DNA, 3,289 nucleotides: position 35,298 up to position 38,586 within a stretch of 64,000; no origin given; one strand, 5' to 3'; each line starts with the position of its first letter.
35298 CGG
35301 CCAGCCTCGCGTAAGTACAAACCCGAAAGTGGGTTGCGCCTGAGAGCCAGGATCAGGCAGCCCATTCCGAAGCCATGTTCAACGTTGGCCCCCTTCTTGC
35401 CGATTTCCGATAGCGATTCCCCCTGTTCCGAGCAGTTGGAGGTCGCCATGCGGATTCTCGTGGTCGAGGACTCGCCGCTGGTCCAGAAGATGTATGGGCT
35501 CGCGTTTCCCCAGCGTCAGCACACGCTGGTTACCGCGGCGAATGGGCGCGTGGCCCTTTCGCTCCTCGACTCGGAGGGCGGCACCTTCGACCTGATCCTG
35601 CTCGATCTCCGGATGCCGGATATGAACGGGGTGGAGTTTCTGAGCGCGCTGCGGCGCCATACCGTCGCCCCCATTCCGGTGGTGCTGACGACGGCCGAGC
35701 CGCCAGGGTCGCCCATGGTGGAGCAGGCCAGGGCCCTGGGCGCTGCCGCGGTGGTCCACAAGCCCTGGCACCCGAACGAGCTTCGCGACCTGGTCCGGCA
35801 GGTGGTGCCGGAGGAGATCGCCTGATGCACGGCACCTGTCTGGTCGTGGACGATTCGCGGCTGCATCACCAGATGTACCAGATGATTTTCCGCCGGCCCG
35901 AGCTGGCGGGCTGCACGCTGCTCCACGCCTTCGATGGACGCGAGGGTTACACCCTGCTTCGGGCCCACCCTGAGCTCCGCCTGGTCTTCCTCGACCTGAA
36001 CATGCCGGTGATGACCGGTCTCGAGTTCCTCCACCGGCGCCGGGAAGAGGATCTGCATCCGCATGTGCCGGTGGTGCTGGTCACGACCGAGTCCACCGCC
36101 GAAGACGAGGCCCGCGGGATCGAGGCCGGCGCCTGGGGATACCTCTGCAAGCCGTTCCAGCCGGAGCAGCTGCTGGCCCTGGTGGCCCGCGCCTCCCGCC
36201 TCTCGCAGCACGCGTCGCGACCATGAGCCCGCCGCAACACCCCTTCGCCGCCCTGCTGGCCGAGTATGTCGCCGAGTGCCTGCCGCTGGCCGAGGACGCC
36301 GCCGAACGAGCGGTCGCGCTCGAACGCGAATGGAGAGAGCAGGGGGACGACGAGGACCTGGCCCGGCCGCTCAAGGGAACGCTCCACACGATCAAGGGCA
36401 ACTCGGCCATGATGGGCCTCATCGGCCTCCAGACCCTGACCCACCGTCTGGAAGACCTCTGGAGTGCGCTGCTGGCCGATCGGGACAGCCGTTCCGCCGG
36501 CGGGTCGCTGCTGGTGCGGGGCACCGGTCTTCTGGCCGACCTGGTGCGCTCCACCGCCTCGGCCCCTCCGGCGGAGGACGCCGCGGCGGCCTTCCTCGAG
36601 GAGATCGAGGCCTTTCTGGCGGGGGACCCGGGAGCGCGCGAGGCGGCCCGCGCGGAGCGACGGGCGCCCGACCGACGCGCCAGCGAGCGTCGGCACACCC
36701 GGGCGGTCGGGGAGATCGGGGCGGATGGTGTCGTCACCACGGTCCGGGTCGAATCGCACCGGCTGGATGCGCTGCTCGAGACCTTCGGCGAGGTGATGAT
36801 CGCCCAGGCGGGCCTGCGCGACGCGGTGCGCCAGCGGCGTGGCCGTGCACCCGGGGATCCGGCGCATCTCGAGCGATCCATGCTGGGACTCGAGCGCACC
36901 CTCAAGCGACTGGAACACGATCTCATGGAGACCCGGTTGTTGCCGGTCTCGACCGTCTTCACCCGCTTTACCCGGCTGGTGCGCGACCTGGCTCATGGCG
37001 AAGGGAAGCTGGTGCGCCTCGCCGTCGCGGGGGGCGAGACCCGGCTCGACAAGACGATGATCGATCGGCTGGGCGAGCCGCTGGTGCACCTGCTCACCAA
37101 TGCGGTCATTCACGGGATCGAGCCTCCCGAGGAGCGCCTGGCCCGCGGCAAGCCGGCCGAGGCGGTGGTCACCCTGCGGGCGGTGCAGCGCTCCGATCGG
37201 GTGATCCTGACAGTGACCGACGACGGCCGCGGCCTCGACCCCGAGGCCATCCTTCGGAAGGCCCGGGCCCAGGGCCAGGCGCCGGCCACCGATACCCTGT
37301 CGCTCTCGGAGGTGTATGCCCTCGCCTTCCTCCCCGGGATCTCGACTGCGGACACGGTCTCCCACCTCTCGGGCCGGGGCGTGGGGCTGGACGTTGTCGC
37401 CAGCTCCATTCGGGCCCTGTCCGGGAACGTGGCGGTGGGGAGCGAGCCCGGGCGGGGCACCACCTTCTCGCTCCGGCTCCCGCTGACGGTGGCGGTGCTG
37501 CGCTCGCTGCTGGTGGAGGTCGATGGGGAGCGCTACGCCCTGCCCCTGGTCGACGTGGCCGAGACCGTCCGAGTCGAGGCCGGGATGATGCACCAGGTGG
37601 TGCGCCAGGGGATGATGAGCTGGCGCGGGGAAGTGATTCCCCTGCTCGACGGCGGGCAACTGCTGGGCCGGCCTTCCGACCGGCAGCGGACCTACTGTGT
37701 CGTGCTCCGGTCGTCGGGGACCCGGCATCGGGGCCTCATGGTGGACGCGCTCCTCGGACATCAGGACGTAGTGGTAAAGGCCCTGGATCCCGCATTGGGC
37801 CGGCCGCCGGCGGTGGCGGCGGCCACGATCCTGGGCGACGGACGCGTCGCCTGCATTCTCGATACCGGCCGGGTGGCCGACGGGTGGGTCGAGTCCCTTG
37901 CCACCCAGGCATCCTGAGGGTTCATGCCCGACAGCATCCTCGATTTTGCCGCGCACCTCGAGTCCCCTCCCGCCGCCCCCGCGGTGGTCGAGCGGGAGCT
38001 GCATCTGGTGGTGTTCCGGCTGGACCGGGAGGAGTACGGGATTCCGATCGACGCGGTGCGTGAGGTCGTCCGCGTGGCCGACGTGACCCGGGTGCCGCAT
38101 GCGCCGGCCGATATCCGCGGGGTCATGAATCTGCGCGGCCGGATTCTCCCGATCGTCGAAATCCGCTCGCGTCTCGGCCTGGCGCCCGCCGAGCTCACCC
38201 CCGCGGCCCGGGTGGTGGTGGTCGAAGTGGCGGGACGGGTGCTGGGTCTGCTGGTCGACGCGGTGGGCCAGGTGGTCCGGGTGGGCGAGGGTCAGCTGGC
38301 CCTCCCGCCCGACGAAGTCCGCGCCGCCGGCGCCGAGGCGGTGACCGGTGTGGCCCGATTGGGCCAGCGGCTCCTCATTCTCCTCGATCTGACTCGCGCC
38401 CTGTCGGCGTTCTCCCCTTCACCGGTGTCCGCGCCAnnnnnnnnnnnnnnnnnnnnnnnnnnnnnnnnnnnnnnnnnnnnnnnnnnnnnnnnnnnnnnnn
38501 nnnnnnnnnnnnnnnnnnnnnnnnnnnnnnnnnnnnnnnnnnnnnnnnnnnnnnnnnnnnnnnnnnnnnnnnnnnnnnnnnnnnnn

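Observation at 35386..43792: Eight-gene Che7/ACF-like chemosensory operon with an embedded 671-aa HEAT-repeat protein and no motility genes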

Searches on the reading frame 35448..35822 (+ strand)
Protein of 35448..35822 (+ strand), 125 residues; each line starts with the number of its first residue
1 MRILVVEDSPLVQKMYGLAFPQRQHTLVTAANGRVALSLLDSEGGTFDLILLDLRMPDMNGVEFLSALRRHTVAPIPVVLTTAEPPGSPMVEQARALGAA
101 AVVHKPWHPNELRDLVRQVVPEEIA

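Call 4: search_protein_families(library=pfam, proteins=[window:35448-35822:+], max_evalue=0.01)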
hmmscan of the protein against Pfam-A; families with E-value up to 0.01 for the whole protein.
seq(125 aa): 1 family
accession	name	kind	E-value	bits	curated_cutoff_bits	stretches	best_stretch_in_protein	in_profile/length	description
PF00072.30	Response_reg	-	1.6e-22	80.2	30.2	1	3-116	1-110/111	Response regulator receiver domain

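Call 22: search_protein_families(library=ncbifam, proteins=[window:35448-35822:+], max_evalue=0.001)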
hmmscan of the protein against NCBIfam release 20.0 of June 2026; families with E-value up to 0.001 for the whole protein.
seq(125 aa): 81 families (the best 25 are shown)
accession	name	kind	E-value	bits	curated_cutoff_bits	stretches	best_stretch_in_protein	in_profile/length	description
NF008469.0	PRK11361.1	equivalog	2.6e-15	56.1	714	1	2-118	6-118/461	acetoacetate metabolism transcriptional regulator AtoC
NF007969.0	PRK10693.1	equivalog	8.8e-15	54.5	329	1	2-118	9-122/337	two-component system response regulator RssB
NF053512.1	nitric_RR_NosR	exception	1.1e-13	51.1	400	1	3-120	1-115/422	response regulator c-di-GMP phosphodiesterase, NosR family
NF009206.0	PRK12555.1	subfamily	1.1e-13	50.8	342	1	1-108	1-107/340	chemotaxis-specific protein-glutamate methyltransferase CheB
NF052596.1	RR_EAL_PvrR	equivalog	2.8e-13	49.3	580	1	1-119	4-124/398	response regulator cyclic di-GMP phosphodiesterase PvrR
NF040689.1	MtrAB_MtrA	equivalog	7.5e-13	48.3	300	1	3-117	1-110/219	MtrAB system response regulator MtrA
TIGR02154.1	PhoB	equivalog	9.2e-13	48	296.2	1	2-119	4-119/226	phosphate regulon transcriptional regulator PhoB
NF007928.2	PRK10643.1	equivalog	1.1e-12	48.1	330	1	1-120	1-116/216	two-component system response regulator PmrA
NF041866.1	EpsW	equivalog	1.9e-12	46.9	200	1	3-122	8-127/131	exopolysaccharide biosynthesis response regulator EpsW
NF012227.0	AdeR_RR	equivalog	2.4e-12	46.8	340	1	2-119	13-125/239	efflux system response regulator transcription factor AdeR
NF001965.0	PRK00742.1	subfamily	4.1e-12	46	293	1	1-107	4-109/357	chemotaxis-specific protein-glutamate methyltransferase CheB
NF041946.1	LuxO_transreg_Vib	equivalog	8.5e-12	44.6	800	1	6-120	2-112/463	quorum-sensing sigma-54 dependent transcriptional regulator LuxO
NF007135.0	PRK09581.1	equivalog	1.2e-11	44.1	474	1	2-108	4-108/457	PleD family two-component system response regulator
NF045944.1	ResRegRpaBCyano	equivalog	1.5e-11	44.1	330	1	4-120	1-112/229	response regulator transcription factor RpaB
NF046022.1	RespRegCpdRBruc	equivalog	1.8e-11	44.1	180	1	1-119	2-113/120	cell cycle two-component system response regulator CpdR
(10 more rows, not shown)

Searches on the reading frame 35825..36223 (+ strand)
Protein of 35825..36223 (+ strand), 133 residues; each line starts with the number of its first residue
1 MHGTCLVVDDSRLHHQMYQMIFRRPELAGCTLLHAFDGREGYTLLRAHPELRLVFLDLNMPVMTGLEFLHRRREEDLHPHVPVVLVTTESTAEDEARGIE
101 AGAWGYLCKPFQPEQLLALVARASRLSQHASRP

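Call 4: search_protein_families(library=pfam, proteins=[window:35825-36223:+], max_evalue=0.01)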
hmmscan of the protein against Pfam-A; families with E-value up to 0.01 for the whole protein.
window:35825-36223:+ (133 aa): 1 family
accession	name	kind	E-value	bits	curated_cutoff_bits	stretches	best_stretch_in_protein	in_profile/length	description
PF00072.30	Response_reg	-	4.4e-21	75.6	30.2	1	6-120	2-110/111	Response regulator receiver domain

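Call 22: search_protein_families(library=ncbifam, proteins=[window:35825-36223:+], max_evalue=0.001)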
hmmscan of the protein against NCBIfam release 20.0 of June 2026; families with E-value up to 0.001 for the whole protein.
window:35825-36223:+ (133 aa): 86 families (the best 25 are shown)
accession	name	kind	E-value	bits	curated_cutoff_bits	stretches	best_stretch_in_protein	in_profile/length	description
TIGR02154.1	PhoB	equivalog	1.4e-16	60.5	296.2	1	3-125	3-121/226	phosphate regulon transcriptional regulator PhoB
NF040689.1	MtrAB_MtrA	equivalog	6.8e-16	58.3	300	1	6-125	2-114/219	MtrAB system response regulator MtrA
NF007935.0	PRK10651.1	equivalog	5.6e-15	55.1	250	1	4-124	8-124/216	two-component system response regulator NarL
NF007135.0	PRK09581.1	equivalog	1.5e-14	53.7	474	1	1-126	1-122/457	PleD family two-component system response regulator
NF041734.1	resp_reg_RppA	equivalog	2.1e-14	53.4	250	1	34-128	29-122/229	two-component system response regulator RppA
NF045944.1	ResRegRpaBCyano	equivalog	2.1e-13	50.2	330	1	6-122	1-110/229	response regulator transcription factor RpaB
NF012023.0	PRK15479.1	equivalog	2.4e-13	50.1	337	1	28-122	23-114/224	transcriptional regulator TctD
NF041866.1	EpsW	equivalog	3.5e-13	49.3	200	1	4-120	7-121/131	exopolysaccharide biosynthesis response regulator EpsW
NF008469.0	PRK11361.1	equivalog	8.2e-13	47.8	714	1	5-127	7-123/461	acetoacetate metabolism transcriptional regulator AtoC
TIGR01387.1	cztR_silR_copR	subfamily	9.4e-13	48.3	279.2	1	29-130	22-120/218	heavy metal response regulator transcription factor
NF007005.1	PRK09468.1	equivalog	9.9e-13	48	331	1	6-122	7-117/237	osmolarity response regulator transcription factor OmpR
TIGR01818.1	ntrC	equivalog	1e-12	47.6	558.6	1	49-128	41-118/463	nitrogen regulation protein NR(I)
NF041733.1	resp_reg_CseB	equivalog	1.9e-12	47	350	1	6-125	4-116/228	two-component system response regulator CseB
NF007546.0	PRK10161.1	equivalog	2.2e-12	47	471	1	48-122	44-118/229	phosphate response regulator transcription factor PhoB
NF041209.1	resp_regPieR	equivalog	3.8e-12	46.3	450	1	6-131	4-122/231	two component system response regulator PieR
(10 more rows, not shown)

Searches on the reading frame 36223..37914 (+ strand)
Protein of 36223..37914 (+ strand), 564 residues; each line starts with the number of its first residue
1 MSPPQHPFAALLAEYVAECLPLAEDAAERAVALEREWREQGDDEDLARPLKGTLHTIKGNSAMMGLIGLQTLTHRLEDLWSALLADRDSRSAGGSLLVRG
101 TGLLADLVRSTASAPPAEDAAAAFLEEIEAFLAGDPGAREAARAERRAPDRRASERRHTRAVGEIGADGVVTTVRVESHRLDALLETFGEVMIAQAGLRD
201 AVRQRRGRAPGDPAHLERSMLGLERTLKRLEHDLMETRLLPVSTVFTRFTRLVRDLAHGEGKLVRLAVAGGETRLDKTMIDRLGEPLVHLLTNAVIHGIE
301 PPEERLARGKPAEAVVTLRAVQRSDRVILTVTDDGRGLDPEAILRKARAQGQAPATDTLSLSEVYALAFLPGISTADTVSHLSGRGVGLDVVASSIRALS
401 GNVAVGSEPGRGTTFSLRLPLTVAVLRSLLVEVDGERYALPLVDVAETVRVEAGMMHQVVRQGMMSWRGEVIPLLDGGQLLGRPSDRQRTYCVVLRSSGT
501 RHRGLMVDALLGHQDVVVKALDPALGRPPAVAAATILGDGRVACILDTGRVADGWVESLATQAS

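Call 4: search_protein_families(library=pfam, proteins=[window:36223-37914:+], max_evalue=0.01)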
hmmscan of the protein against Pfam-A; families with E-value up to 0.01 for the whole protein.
window:36223-37914:+ (564 aa): 4 families
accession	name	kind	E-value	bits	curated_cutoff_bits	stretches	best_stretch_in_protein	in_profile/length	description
PF01584.24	CheW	-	1.4e-26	93.2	23.5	1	429-551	3-133/138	CheW-like domain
PF02518.31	HATPase_c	-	1.1e-15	58.4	26.4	1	283-422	6-110/111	Histidine kinase-, DNA gyrase B-, and HSP90-like ATPase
PF02895.20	H-kinase_dim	-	7e-08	33.2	23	1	172-236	2-67/68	Signal transducing histidine kinase, homodimeric domain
PF01627.28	Hpt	-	1.3e-07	32.2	24.6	1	24-87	8-60/84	Hpt domain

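Call 22: search_protein_families(library=ncbifam, proteins=[window:36223-37914:+], max_evalue=0.001)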
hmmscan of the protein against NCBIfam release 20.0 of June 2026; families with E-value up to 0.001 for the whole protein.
window:36223-37914:+ (564 aa): 20 families
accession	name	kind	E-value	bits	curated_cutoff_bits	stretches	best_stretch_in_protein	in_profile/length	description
NF041336.1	CheA_Halo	equivalog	1.4e-91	308.1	950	1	147-548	266-663/666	chemotaxis protein CheA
NF007835.0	PRK10547.1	equivalog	1e-84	285.4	793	1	166-549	272-654/670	chemotaxis protein CheA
TIGR02956.1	TMAO_torS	equivalog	1.1e-07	30.4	676.5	1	374-472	635-728/967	TMAO reductase system sensor histidine kinase/response regulator TorS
NF011874.0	PRK15347.1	equivalog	2e-07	29.4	852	1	378-423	571-616/921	two component system sensor kinase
NF007688.0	PRK10364.1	equivalog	7e-07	28.3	479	1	383-423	413-453/460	two-component system sensor histidine kinase ZraS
NF046044.1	PnpS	equivalog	1.9e-06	27.1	400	1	382-420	352-390/390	two-component system histidine kinase PnpS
NF052574.1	HisKinEspCMyxo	equivalog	2.5e-06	25.9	1200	1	378-422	594-638/785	serine histidine kinase EspC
NF010411.0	PRK13837.1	equivalog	4.5e-06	24.9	647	1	383-422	637-676/828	two-component system VirA-like sensor kinase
NF008468.0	PRK11360.1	equivalog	9.7e-06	24.2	646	1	383-422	570-609/616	two-component system sensor histidine kinase AtoS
TIGR02966.1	phoR_proteo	equivalog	1.3e-05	24.4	334.2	0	382-418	296-332/333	phosphate regulon sensor histidine kinase PhoR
NF008298.1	PRK11086.1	subfamily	1.3e-05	23.9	520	1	383-421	487-525/529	DcuS/MalK family sensor histidine kinase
NF041210.1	his_kin_PieS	equivalog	2.9e-05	23.3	850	1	380-421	429-470/474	two component system sensor histidine kinase PieS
NF041947.1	LuxQ_Vibrio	equivalog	4e-05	21.7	1200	1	377-424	652-699/843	quorum-sensing autoinducer 2 sensor kinase/phosphatase LuxQ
NF038348.1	T2SS_HK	subfamily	5.8e-05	21.7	450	0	383-421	535-573/574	histidine kinase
NF038334.1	malate_HK_MalK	exception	0.00012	20.9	800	1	384-421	488-525/533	malate sensor histidine kinase MalK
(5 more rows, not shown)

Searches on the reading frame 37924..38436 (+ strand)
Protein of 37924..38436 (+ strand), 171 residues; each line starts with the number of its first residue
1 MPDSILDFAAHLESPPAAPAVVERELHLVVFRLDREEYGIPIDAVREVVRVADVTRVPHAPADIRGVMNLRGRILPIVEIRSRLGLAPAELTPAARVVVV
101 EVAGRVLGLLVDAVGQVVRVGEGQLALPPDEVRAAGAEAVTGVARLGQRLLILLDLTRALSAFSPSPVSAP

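Call 4: search_protein_families(library=pfam, proteins=[window:37924-38436:+], max_evalue=0.01)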
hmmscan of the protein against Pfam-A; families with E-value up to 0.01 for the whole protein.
window:37924-38436:+ (171 aa): 1 family
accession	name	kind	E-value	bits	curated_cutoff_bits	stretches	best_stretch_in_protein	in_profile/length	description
PF01584.24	CheW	-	5.3e-36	123.7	23.5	1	28-161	2-135/138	CheW-like domain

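Call 22: search_protein_families(library=ncbifam, proteins=[window:37924-38436:+], max_evalue=0.001)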
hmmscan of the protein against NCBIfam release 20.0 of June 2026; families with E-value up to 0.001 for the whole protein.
window:37924-38436:+ (171 aa): 2 families
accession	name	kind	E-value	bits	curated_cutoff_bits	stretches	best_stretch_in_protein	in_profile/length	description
NF007903.0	PRK10612.1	equivalog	2e-25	89.5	260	1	28-161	19-152/167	chemotaxis protein CheW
NF041336.1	CheA_Halo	equivalog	0.00011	21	950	1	29-147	545-653/666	chemotaxis protein CheA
